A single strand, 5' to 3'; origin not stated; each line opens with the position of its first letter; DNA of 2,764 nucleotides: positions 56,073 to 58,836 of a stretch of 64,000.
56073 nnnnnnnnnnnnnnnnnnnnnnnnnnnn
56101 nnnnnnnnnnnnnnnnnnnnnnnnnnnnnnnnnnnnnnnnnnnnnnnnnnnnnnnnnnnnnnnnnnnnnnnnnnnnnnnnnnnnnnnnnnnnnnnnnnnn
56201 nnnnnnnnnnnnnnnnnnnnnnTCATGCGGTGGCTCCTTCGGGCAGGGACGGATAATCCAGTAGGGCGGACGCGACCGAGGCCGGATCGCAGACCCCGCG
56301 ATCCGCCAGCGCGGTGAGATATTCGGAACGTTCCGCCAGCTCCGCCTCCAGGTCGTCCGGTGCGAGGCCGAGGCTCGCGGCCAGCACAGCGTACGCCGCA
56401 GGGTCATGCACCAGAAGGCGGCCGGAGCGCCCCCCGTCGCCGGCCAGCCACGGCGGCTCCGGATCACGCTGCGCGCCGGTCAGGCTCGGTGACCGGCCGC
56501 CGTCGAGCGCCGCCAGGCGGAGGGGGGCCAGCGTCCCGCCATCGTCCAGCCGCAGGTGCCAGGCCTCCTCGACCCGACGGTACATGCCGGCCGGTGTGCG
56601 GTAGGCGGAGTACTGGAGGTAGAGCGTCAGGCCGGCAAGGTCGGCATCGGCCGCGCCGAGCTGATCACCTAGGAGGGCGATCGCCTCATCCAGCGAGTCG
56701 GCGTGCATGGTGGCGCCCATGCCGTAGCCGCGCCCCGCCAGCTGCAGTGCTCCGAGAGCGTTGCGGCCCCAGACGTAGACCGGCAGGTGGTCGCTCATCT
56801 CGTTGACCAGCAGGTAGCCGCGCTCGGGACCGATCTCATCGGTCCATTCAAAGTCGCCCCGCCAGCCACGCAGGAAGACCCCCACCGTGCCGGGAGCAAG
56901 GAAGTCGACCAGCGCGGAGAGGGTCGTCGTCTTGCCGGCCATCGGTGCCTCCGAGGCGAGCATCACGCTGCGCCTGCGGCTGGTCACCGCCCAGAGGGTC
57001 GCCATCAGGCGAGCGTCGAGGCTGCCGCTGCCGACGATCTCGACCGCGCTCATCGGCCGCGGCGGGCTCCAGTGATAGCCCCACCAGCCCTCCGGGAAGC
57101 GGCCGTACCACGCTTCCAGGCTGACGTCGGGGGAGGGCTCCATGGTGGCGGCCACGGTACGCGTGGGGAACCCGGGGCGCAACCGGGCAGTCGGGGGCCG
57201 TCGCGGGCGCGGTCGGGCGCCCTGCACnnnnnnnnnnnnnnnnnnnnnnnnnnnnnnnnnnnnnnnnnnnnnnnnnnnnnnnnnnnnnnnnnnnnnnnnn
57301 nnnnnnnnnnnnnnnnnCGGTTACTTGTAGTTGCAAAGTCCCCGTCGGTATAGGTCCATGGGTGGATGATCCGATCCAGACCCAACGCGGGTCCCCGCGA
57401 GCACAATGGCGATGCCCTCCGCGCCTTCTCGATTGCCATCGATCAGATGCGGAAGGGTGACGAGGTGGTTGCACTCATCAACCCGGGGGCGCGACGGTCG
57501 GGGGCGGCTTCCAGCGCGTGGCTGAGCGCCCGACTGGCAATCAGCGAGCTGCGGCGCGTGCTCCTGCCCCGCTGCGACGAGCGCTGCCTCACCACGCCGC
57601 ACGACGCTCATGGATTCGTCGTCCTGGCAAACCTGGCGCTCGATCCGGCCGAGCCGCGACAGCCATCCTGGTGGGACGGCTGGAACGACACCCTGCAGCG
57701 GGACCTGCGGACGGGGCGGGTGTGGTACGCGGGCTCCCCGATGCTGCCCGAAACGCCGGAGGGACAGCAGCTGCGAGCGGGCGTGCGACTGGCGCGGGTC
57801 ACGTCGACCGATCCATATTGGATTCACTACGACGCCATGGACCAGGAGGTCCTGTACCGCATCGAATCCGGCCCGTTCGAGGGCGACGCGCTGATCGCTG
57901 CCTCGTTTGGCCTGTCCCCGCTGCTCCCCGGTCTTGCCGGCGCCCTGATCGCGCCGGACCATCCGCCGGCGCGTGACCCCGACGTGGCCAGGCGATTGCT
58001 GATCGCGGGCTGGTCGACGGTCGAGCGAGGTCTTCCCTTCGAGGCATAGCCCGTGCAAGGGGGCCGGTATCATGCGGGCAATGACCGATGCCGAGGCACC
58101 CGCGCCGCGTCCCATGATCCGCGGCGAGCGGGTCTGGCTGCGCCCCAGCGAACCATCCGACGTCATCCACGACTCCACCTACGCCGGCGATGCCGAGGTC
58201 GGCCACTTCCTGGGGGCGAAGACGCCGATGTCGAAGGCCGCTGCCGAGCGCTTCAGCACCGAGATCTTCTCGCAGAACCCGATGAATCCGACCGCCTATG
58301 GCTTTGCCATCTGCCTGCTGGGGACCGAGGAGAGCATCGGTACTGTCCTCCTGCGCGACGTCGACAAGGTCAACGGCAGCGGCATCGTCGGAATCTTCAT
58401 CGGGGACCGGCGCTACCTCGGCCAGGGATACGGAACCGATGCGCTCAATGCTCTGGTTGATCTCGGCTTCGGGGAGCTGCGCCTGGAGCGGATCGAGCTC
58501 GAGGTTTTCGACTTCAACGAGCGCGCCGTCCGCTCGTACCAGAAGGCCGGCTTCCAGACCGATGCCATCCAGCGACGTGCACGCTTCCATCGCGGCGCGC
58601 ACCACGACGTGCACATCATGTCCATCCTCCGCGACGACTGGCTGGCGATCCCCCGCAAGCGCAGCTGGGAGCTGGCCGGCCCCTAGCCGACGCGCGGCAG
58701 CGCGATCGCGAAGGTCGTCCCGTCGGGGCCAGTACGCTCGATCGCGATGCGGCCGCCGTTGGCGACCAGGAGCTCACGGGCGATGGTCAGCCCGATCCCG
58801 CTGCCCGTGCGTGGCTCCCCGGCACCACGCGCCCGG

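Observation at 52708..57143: Coupled triad: PilT/VirB11-like P-loop protein, ChlI/BchI-like AAA+ with altered Walker motifs, and a 677-aa VWA protein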

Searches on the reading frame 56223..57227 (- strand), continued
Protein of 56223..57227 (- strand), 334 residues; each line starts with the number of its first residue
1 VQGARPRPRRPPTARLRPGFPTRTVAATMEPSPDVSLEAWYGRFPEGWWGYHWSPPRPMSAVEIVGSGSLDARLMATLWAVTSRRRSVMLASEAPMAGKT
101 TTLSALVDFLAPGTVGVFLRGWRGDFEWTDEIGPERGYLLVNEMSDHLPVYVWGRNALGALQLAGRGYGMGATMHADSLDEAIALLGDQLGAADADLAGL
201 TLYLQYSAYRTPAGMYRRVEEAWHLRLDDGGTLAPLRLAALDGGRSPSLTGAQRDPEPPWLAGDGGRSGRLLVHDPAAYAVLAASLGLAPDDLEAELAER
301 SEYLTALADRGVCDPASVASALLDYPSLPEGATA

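Call 69: search_solved_structures(query=A1, max_evalue=1e-10, show_alignments=2)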
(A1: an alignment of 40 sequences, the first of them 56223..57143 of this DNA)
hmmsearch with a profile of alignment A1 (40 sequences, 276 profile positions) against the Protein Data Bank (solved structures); distinct sequences matched with E-value up to 1e-10: 3.
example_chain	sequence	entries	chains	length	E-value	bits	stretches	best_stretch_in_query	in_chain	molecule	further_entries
2oap_1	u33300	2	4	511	1.6e-35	126.2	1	121-274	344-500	Type II secretion system protein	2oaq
4ii7_A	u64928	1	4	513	2e-23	86.5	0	126-271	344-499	FlaI ATPase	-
4ihq_A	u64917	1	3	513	2.7e-23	86.1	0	127-271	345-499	FlaI ATPase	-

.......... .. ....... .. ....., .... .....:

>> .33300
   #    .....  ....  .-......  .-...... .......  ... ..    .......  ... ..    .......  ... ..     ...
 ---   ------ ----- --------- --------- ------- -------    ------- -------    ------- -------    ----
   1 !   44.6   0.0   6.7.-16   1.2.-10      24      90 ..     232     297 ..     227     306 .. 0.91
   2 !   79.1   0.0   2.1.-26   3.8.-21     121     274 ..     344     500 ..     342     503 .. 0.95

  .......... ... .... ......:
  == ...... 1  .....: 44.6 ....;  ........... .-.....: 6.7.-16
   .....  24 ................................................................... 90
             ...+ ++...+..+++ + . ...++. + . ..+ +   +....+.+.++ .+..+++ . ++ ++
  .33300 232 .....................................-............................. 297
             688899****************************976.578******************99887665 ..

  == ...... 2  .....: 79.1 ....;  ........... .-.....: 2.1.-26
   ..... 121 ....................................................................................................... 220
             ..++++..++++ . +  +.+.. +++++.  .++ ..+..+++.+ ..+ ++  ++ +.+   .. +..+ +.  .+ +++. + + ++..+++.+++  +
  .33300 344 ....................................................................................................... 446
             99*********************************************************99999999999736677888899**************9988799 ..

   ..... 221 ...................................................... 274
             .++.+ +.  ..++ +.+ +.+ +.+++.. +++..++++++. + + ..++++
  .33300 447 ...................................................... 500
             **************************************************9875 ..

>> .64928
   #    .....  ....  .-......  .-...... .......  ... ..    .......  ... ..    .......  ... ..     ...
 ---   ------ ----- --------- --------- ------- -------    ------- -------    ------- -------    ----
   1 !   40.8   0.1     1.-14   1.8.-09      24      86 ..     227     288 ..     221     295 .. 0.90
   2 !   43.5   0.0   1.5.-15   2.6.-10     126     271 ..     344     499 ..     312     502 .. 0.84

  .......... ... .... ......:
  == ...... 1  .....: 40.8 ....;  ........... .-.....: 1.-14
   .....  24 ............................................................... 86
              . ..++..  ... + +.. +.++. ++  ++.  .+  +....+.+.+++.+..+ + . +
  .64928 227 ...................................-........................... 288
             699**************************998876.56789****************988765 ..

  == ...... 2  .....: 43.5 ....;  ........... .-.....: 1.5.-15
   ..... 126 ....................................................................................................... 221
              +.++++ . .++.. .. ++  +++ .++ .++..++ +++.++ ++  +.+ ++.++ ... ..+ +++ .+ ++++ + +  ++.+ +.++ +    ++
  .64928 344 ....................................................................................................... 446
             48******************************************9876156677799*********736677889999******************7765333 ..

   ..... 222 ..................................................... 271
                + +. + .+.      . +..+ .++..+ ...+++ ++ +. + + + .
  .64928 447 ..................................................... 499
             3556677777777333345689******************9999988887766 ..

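Call 76: search_protein_families(library=pfam, proteins=[L027:6915-9254:+, L032:7989-9293:+], max_evalue=0.001)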
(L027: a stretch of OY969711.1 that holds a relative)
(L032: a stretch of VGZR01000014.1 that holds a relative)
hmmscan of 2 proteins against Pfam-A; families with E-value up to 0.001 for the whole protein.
L027:6915-9254:+ (779 aa): 2 families
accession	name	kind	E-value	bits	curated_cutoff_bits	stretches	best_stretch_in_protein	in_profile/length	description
PF04075.20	F420H2_quin_red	-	2.1e-38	131.9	22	1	650-773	6-129/130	F420H(2)-dependent quinone reductase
PF00437.27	T2SSE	-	2.4e-05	23.6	24.9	0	381-435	119-171/370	Type II/IV secretion system protein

L032:7989-9293:+ (434 aa): 0 families

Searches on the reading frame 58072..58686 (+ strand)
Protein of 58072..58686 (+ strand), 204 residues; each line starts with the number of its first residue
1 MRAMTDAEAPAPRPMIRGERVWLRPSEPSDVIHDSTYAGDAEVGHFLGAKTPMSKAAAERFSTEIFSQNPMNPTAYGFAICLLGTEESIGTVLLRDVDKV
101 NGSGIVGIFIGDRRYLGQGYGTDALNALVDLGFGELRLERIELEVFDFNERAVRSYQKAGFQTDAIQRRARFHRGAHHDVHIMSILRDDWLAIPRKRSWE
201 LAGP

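Call 39: search_protein_families(library=pfam, proteins=[window:58072-58686:+], max_evalue=0.001)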
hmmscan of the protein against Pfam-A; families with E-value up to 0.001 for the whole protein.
window:58072-58686:+ (204 aa): 4 families
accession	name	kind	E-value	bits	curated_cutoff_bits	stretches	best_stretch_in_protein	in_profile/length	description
PF13302.13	Acetyltransf_3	-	2.1e-21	77.5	25.4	1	20-162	1-138/138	Acetyltransferase (GNAT) domain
PF00583.31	Acetyltransf_1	-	1.4e-10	41.9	20.7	1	77-161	34-116/116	Acetyltransferase (GNAT) family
PF13420.13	Acetyltransf_4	-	2.6e-07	31.2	24.3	1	57-181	33-154/155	Acetyltransferase (GNAT) domain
PF13523.12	Acetyltransf_8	-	3e-06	27.4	27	1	107-163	83-139/145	Acetyltransferase (GNAT) domain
